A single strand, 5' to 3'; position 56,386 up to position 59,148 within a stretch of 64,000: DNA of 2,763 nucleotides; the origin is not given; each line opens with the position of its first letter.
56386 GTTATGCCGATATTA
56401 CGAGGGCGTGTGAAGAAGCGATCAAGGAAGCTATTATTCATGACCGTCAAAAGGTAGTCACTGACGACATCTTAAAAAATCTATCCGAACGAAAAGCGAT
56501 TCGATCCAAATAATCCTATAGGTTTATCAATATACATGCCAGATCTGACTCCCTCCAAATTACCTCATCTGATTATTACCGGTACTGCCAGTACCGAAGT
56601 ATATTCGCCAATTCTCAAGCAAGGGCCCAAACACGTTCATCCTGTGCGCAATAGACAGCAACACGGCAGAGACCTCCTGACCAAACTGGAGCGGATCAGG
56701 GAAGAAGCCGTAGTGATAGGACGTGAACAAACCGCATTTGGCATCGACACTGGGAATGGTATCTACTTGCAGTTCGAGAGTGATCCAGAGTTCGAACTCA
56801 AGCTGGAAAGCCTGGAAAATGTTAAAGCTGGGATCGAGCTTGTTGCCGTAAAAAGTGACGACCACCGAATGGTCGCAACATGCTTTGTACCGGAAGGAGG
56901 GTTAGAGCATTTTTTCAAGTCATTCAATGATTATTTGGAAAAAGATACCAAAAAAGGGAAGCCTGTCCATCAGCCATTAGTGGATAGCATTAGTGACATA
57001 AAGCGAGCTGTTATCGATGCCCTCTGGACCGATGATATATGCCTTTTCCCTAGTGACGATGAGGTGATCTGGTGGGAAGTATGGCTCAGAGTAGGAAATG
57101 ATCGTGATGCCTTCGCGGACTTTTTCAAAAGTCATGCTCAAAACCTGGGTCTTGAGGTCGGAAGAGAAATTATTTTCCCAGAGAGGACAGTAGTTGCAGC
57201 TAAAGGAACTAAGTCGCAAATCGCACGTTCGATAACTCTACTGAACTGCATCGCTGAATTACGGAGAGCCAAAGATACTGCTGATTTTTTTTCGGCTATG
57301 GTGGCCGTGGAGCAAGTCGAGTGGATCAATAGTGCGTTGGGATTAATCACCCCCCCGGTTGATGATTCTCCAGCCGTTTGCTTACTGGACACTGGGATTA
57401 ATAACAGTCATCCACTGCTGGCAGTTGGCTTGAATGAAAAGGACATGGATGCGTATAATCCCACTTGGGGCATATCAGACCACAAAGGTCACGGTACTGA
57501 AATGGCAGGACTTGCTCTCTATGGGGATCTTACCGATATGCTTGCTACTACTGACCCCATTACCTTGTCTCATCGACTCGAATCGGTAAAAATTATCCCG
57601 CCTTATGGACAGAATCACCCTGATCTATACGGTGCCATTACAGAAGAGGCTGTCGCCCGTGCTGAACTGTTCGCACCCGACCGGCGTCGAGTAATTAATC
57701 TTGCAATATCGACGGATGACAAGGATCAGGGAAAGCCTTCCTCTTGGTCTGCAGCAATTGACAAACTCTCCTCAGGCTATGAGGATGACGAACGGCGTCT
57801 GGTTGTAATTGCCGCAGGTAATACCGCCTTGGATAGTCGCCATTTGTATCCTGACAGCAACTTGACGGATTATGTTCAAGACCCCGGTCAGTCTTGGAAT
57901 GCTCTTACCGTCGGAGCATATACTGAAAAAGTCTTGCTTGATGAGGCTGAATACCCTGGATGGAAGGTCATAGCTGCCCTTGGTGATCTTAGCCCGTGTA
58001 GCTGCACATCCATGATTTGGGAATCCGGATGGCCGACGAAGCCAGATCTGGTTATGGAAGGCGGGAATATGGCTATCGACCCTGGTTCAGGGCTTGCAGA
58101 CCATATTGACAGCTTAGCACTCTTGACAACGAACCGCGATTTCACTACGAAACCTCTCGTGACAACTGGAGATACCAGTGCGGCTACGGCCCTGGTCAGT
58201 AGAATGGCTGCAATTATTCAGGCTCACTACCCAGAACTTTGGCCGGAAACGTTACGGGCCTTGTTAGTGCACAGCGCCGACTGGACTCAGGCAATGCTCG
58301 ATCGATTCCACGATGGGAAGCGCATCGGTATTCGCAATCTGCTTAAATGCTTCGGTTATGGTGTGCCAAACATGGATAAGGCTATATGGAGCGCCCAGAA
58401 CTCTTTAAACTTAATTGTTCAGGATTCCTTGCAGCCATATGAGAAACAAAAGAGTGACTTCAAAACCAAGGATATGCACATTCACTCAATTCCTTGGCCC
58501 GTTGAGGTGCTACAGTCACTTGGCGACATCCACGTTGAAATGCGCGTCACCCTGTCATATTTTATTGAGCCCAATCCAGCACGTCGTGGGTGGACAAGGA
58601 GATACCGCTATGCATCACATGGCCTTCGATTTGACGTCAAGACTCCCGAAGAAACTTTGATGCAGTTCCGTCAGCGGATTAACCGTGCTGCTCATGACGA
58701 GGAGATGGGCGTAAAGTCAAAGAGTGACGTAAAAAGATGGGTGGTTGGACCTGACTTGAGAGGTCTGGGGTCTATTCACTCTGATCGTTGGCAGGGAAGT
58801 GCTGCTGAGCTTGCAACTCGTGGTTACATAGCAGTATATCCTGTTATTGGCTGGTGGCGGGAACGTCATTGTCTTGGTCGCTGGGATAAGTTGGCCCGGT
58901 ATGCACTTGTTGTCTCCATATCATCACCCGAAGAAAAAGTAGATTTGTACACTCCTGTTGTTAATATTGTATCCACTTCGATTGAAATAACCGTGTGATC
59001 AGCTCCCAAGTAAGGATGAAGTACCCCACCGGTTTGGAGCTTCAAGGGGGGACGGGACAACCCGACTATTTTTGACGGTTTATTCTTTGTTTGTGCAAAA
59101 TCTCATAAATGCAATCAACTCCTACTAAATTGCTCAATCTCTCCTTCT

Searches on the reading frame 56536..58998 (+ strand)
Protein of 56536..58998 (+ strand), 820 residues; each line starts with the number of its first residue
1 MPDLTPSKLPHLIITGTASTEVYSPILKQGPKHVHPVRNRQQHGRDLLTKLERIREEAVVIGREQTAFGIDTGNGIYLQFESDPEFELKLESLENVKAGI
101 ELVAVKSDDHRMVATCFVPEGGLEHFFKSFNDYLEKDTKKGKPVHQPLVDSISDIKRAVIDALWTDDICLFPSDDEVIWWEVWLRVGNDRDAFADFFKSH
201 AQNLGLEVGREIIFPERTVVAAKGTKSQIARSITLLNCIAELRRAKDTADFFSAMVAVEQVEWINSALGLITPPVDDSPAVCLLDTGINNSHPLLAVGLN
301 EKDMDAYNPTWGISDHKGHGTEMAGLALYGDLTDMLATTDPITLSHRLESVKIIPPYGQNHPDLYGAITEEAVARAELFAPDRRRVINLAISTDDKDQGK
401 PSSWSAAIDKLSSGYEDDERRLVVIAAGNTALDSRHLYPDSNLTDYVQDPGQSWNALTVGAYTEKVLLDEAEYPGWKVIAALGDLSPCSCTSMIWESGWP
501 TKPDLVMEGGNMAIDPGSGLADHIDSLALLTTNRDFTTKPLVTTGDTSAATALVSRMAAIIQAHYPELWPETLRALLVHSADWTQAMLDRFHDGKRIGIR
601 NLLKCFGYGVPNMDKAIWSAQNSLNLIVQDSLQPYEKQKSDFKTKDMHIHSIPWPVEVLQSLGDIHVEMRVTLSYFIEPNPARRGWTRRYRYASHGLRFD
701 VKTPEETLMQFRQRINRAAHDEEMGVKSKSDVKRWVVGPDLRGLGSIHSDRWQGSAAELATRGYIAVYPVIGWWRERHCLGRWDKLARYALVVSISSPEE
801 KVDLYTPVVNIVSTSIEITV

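Call 3: search_protein_families(library=padloc, proteins=[window:56536-58998:+], max_evalue=0.01)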
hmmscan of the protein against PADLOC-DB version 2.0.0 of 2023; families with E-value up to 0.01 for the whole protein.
window:56536-58998:+ (820 aa): 9 families
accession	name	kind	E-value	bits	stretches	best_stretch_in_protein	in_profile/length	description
PDLC02198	IetS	-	2.6e-43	146.1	1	94-813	76-780/795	-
PDLC04233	IetS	-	9e-28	94.8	2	450-816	500-848/855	-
PDLC02197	IetS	-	2.2e-21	73.8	1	194-675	175-610/749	-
PDLC02201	IetS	-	6.3e-18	62.4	1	277-674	253-600/781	-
PDLC02199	IetS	-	5.1e-12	42.8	1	276-643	313-657/826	-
PDLC02202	IetS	-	8.3e-11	38.8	1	276-679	295-643/780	-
PDLC02200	IetS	-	1.1e-09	35.1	1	277-636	268-599/780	-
PDLC03014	subtilase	-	4.8e-07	27.6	1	247-582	153-376/391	-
PDLC04234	IetS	-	1.2e-05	21.7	1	277-335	302-359/656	-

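Call 4: search_protein_families(library=pfam, proteins=[window:56536-58998:+], max_evalue=0.01)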
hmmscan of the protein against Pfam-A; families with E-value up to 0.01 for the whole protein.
window:56536-58998:+ (820 aa): 1 family
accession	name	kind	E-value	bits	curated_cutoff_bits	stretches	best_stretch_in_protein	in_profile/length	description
PF00082.27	Peptidase_S8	-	7.1e-62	209.8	21.8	1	278-609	3-288/288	Subtilase family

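Call 5: search_protein_families(library=ncbifam, proteins=[window:56536-58998:+], max_evalue=0.01)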
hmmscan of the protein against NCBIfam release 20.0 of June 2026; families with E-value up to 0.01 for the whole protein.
window:56536-58998:+ (820 aa): 2 families
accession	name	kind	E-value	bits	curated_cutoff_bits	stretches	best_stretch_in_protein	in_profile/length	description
NF042956.1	IteS_antiphage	equivalog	4.6e-19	68.2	900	1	226-634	205-577/747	S8 family anti-phage peptidase IteS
TIGR03921.1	T7SS_mycosin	equivalog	1.3e-15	57.4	278.75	1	280-585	16-267/353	type VII secretion-associated serine protease mycosin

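Call 11: find_encoding_contigs(protein=window:56536-58998:+, flank=10000, max_places=8)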
Protein window:56536-58998:+ (820 aa): 5 contigs read that carry it; 5 places shown.
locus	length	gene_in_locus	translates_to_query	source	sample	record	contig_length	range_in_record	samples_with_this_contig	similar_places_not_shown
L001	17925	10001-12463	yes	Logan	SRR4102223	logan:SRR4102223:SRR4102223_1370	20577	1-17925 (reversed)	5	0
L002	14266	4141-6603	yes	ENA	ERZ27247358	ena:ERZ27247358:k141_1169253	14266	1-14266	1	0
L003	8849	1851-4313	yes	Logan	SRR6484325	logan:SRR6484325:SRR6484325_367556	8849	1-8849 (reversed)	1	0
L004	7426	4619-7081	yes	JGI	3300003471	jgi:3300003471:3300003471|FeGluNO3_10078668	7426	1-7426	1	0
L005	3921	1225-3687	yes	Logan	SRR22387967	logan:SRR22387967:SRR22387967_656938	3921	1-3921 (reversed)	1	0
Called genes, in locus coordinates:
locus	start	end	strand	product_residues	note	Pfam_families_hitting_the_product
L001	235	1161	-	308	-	PF07549:Sec_GG (weak), PF02355:SecD_SecF_C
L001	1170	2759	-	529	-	PF07549:Sec_GG (weak), PF21760:SecD_1st, PF22599:SecDF_P1_head, PF02355:SecD_SecF_C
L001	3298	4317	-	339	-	PF00512:HisKA, PF02518:HATPase_c, PF13589:HATPase_c_3 (weak)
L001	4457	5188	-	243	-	PF04405:ScdA_N, PF01814:Hemerythrin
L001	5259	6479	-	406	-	PF14450:FtsA, PF02491:SHS2_FTSA, PF06723:MreB_Mbl, PF14450:FtsA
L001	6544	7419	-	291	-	PF06723:MreB_Mbl, PF14450:FtsA (weak), PF06723:MreB_Mbl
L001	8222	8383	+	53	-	-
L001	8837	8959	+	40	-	-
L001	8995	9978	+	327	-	PF00004:AAA, PF17862:AAA_lid_3 (faint)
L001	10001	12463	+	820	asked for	PF27160:Y4kK_N, PF00082:Peptidase_S8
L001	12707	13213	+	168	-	PF01464:SLT, PF18896:SLT_3 (weak)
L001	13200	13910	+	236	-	-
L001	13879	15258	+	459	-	PF02534:T4SS-DNA_transf, PF01935:DUF87 (weak), PF10412:TrwB_AAD_bind (weak), PF13401:AAA_22 (faint), PF12696:TraG-D_C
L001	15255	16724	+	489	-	PF01966:HD (weak)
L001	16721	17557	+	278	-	PF13728:TraF, PF00085:Thioredoxin (weak), PF05768:Glrx-like (weak)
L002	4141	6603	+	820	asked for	PF27160:Y4kK_N, PF00082:Peptidase_S8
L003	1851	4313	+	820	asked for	PF27160:Y4kK_N, PF00082:Peptidase_S8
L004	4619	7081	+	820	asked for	PF27160:Y4kK_N, PF00082:Peptidase_S8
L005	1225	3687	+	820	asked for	PF27160:Y4kK_N, PF00082:Peptidase_S8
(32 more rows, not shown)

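Call 12: find_homologous_proteins(query=window:56536-58998:+, max_evalue=0.00001)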
Query window:56536-58998:+ (820 aa): 7113 proteins with E <= 0.00001 among 8000 candidates; the best 120 are listed.
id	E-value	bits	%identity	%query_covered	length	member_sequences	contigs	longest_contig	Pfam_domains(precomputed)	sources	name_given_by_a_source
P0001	0.0e+0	1906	100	100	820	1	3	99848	PF27160.1,PF00082.28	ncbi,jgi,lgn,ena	ncbi:MAG: S8 family peptidase [Pelobacteraceae bacterium]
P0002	0.0e+0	1601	83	100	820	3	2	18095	PF27160.1,PF00082.28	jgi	jgi:hypothetical protein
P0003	0.0e+0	1597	83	100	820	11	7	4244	PF27160.1,PF00082.28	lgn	-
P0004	0.0e+0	1592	82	100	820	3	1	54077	PF27160.1,PF00082.28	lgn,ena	-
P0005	0.0e+0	1566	81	100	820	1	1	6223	PF27160.1,PF00082.28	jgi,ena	-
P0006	0.0e+0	1558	80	100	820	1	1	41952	PF27160.1,PF00082.28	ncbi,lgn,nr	ncbi:MAG: S8 family peptidase [Deltaproteobacteria bacterium]|nr:S8 family peptidase [Deltaproteobac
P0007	0.0e+0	1523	78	100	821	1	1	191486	PF27160.1,PF00082.28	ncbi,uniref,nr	ncbi:S8 family peptidase [Oryzomonas japonica]|uniref:S8 family peptidase n=1 Tax=Oryzomonas japonic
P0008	0.0e+0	1483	76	100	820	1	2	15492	PF27160.1,PF00082.28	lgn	-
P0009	0.0e+0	1469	76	100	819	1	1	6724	PF27160.1,PF00082.28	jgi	-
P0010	0.0e+0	1459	75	100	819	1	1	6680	PF27160.1,PF00082.28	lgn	-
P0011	0.0e+0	1446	74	100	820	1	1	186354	PF27160.1,PF00082.28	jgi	jgi:hypothetical protein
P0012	0.0e+0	1434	74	100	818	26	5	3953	PF27160.1,PF00082.28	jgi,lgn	jgi:hypothetical protein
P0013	0.0e+0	1431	73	100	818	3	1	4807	PF27160.1,PF00082.28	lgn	-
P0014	0.0e+0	1383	75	94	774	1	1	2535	PF27160.1,PF00082.28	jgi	jgi:hypothetical protein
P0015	0.0e+0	1193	62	99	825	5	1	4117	PF27160.1,PF00082.28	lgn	-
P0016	0.0e+0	1179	63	100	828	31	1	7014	PF27160.1,PF00082.28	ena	-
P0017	0.0e+0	1168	60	100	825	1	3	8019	PF27160.1,PF00082.28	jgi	jgi:hypothetical protein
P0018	0.0e+0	1166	61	100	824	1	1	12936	PF27160.1,PF00082.28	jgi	jgi:hypothetical protein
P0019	0.0e+0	1153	60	100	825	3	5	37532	PF27160.1,PF00082.28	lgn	-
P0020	0.0e+0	1152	60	100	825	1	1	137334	PF27160.1,PF00082.28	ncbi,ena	-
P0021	0.0e+0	1151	60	100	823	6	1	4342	PF27160.1,PF00082.28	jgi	jgi:hypothetical protein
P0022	0.0e+0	1148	59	99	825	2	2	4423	PF27160.1,PF00082.28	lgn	-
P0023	0.0e+0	1145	60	100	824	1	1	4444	PF27160.1,PF00082.28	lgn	-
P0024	0.0e+0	1142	60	100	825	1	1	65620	PF27160.1,PF00082.28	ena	-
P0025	0.0e+0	1142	61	100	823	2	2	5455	PF27160.1,PF00082.28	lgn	-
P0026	0.0e+0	1140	61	99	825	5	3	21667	PF27160.1,PF00082.28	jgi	jgi:hypothetical protein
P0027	0.0e+0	1131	60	100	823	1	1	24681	PF27160.1,PF00082.28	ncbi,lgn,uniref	ncbi:S8 family peptidase [Geoalkalibacter halelectricus]|uniref:S8 family peptidase n=1 Tax=Geoalkal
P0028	0.0e+0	1130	60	95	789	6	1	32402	PF27160.1,PF00082.28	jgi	jgi:hypothetical protein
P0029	0.0e+0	1130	60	100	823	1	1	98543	PF27160.1,PF00082.28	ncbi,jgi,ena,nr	ncbi:MAG: S8 family peptidase [Desulfomicrobium apsheronum]|nr:S8 family peptidase [Desulfomicrobium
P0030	0.0e+0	1129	61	99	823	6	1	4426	PF27160.1,PF00082.28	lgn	-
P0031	0.0e+0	1128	61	99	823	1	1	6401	PF27160.1,PF00082.28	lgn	-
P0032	0.0e+0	1127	60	100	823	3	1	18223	PF27160.1,PF00082.28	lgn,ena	-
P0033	0.0e+0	1127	59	99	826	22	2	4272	PF27160.1,PF00082.28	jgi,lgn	-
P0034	0.0e+0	1126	61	99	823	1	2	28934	PF27160.1,PF00082.28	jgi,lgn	-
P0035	0.0e+0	1125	60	99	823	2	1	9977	PF27160.1,PF00082.28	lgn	-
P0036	0.0e+0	1125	60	100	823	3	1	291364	PF27160.1,PF00082.28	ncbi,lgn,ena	-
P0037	0.0e+0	1125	60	99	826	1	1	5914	PF27160.1,PF00082.28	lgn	-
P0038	0.0e+0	1124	60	100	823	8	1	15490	PF27160.1,PF00082.28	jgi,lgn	jgi:hypothetical protein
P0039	0.0e+0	1121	60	99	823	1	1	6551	PF27160.1,PF00082.28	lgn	-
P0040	0.0e+0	1121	59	99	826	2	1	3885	PF27160.1,PF00082.28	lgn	-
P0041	0.0e+0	1120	59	100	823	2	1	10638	PF27160.1,PF00082.28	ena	-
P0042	0.0e+0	1120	59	100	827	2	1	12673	PF27160.1,PF00082.28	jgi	jgi:hypothetical protein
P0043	0.0e+0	1119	60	99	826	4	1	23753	PF27160.1,PF00082.28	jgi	jgi:hypothetical protein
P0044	0.0e+0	1119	59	100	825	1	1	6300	PF27160.1,PF00082.28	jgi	jgi:hypothetical protein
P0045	0.0e+0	1118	59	100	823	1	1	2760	PF27160.1,PF00082.28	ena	-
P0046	0.0e+0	1116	60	99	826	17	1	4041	PF27160.1,PF00082.28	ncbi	-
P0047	0.0e+0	1115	60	99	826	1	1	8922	PF27160.1,PF00082.28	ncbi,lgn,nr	ncbi:MAG: S8 family peptidase [Thermodesulfobacteriota bacterium]|nr:S8 family peptidase [Thermodesu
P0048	0.0e+0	1115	59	99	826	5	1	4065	PF27160.1,PF00082.28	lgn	-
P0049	0.0e+0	1111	59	100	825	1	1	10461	PF27160.1,PF00082.28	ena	-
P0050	0.0e+0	1111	59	100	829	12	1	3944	PF27160.1,PF00082.28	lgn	-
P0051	0.0e+0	1110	61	95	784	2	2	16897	PF27160.1,PF00082.28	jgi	jgi:hypothetical protein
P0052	0.0e+0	1110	59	100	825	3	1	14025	PF27160.1,PF00082.28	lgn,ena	-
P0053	0.0e+0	1109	58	100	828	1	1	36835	PF27160.1,PF00082.28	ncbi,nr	ncbi:MAG: S8 family peptidase [Deltaproteobacteria bacterium]|nr:S8 family peptidase [Deltaproteobac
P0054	0.0e+0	1109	58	99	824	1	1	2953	PF27160.1,PF00082.28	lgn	-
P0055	0.0e+0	1109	59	99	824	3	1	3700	PF27160.1,PF00082.28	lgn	-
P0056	0.0e+0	1106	59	99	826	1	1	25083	PF27160.1,PF00082.28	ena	-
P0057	0.0e+0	1104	58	99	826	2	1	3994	PF27160.1,PF00082.28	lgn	-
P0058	0.0e+0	1101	58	100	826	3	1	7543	PF27160.1,PF00082.28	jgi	-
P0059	0.0e+0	1099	59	100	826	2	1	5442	PF27160.1,PF00082.28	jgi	jgi:hypothetical protein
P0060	0.0e+0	1098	58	99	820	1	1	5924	PF27160.1,PF00082.28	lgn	-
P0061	0.0e+0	1098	58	99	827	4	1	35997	PF27160.1,PF00082.28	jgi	-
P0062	0.0e+0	1097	60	94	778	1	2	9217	PF27160.1,PF00082.28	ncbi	-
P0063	0.0e+0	1097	58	100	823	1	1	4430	PF27160.1,PF00082.28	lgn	-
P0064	0.0e+0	1097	57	100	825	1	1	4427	PF27160.1,PF00082.28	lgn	-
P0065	0.0e+0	1097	59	100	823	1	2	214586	PF27160.1,PF00082.28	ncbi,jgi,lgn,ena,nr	ncbi:MAG TPA: S8 family peptidase [Blastocatellia bacterium]|nr:S8 family peptidase [Blastocatellia 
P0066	0.0e+0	1096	58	99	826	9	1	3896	PF27160.1,PF00082.28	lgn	-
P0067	0.0e+0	1096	59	99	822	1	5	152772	PF27160.1,PF00082.28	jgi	jgi:hypothetical protein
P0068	0.0e+0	1095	59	99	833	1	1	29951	PF27160.1,PF00082.28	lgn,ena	-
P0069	0.0e+0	1094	59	100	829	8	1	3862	PF27160.1,PF00082.28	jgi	jgi:hypothetical protein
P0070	0.0e+0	1094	59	100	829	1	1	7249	PF27160.1,PF00082.28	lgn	-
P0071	0.0e+0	1092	58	99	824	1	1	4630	PF27160.1,PF00082.28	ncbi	-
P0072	0.0e+0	1091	58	99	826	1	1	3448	PF27160.1,PF00082.28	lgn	-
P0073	0.0e+0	1090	57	100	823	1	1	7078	PF27160.1,PF00082.28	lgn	-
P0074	0.0e+0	1089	58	99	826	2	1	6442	PF27160.1,PF00082.28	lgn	-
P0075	0.0e+0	1089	59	100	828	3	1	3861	PF27160.1,PF00082.28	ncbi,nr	ncbi:MAG: S8 family peptidase [Proteobacteria bacterium]|nr:S8 family peptidase [Pseudomonadota bact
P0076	0.0e+0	1089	59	96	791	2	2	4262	PF27160.1,PF00082.28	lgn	-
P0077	0.0e+0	1088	57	100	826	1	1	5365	PF27160.1,PF00082.28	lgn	-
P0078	0.0e+0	1085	58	99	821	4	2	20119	PF27160.1,PF00082.28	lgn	-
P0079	0.0e+0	1083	58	100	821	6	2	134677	PF27160.1,PF00082.28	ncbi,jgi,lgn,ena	ncbi:MAG: S8 family peptidase [Thermodesulfovibrionales bacterium]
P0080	0.0e+0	1079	58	100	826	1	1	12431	PF27160.1,PF00082.28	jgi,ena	-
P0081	0.0e+0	1078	58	100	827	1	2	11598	PF27160.1,PF00082.28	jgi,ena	jgi:hypothetical protein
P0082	0.0e+0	1073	59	92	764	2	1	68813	PF27160.1,PF00082.28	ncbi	-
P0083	0.0e+0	1073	57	100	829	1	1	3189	PF27160.1,PF00082.28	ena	-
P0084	0.0e+0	1072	58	100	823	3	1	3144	PF27160.1,PF00082.28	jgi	jgi:hypothetical protein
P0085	0.0e+0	1070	56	100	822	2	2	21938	PF27160.1,PF00082.28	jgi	jgi:hypothetical protein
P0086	0.0e+0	1068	57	100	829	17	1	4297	PF27160.1,PF00082.28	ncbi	-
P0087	0.0e+0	1068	57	99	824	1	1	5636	PF27160.1,PF00082.28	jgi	-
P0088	0.0e+0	1067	57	100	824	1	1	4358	PF27160.1,PF00082.28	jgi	jgi:Subtilase family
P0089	0.0e+0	1067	58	96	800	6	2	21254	PF27160.1,PF00082.28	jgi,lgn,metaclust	metaclust:\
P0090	0.0e+0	1065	57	100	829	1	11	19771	PF27160.1,PF00082.28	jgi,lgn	jgi:hypothetical protein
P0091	0.0e+0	1064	58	99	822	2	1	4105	PF27160.1,PF00082.28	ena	-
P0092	0.0e+0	1061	56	99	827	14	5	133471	PF27160.1,PF00082.28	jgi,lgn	jgi:hypothetical protein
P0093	0.0e+0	1061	56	99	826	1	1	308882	PF27160.1,PF00082.28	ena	-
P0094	0.0e+0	1059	57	100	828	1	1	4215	PF27160.1,PF00082.28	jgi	jgi:hypothetical protein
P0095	0.0e+0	1059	56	99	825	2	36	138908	PF27160.1,PF00082.28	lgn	-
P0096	0.0e+0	1057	56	99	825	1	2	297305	PF27160.1,PF00082.28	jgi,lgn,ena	jgi:hypothetical protein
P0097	0.0e+0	1057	57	100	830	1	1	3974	PF27160.1,PF00082.28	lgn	-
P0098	0.0e+0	1057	56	100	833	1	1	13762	PF27160.1,PF00082.28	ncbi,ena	-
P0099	0.0e+0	1055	57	99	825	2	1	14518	PF27160.1,PF00082.28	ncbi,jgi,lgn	-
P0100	0.0e+0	1055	57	100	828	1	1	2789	PF27160.1,PF00082.28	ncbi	-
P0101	0.0e+0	1054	56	99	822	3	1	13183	PF27160.1,PF00082.28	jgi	jgi:hypothetical protein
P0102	0.0e+0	1051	60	94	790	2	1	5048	PF27160.1,PF00082.28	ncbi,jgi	jgi:hypothetical protein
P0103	0.0e+0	1050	55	100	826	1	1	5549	PF27160.1,PF00082.28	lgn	-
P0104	0.0e+0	1050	56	99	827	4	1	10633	PF27160.1,PF00082.28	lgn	-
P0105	0.0e+0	1049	56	100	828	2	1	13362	PF27160.1,PF00082.28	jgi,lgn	jgi:hypothetical protein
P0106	0.0e+0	1048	56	100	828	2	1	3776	PF27160.1,PF00082.28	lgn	-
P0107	0.0e+0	1045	56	100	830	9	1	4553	PF27160.1,PF00082.28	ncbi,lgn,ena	-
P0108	0.0e+0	1044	56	99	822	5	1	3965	PF27160.1,PF00082.28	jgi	jgi:hypothetical protein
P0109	0.0e+0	1041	56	100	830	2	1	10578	PF27160.1,PF00082.28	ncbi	-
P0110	0.0e+0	1041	56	99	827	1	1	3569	PF27160.1,PF00082.28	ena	-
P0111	0.0e+0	1039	56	100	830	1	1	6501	PF27160.1,PF00082.28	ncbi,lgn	-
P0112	0.0e+0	1038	56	100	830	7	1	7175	PF27160.1,PF00082.28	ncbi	-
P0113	0.0e+0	1038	56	99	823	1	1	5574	PF27160.1,PF00082.28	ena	-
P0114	0.0e+0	1038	56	100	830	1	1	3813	PF27160.1,PF00082.28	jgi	-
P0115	0.0e+0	1035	56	100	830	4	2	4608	PF27160.1,PF00082.28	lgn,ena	-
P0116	0.0e+0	1031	57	97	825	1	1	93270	PF27160.1,PF00082.28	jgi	jgi:Subtilase family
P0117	0.0e+0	1028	55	100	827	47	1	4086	PF27160.1,PF00082.28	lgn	-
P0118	0.0e+0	1027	55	100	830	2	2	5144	PF27160.1,PF00082.28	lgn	-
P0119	0.0e+0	1025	55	100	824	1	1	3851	PF27160.1,PF00082.28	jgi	jgi:hypothetical protein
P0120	0.0e+0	1025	55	100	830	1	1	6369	PF27160.1,PF00082.28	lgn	-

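Call 15: search_solved_structures(query=window:56536-58998:+, max_evalue=0.001)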
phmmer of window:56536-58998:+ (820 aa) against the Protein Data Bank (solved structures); distinct sequences matched with E-value up to 0.001: 0.
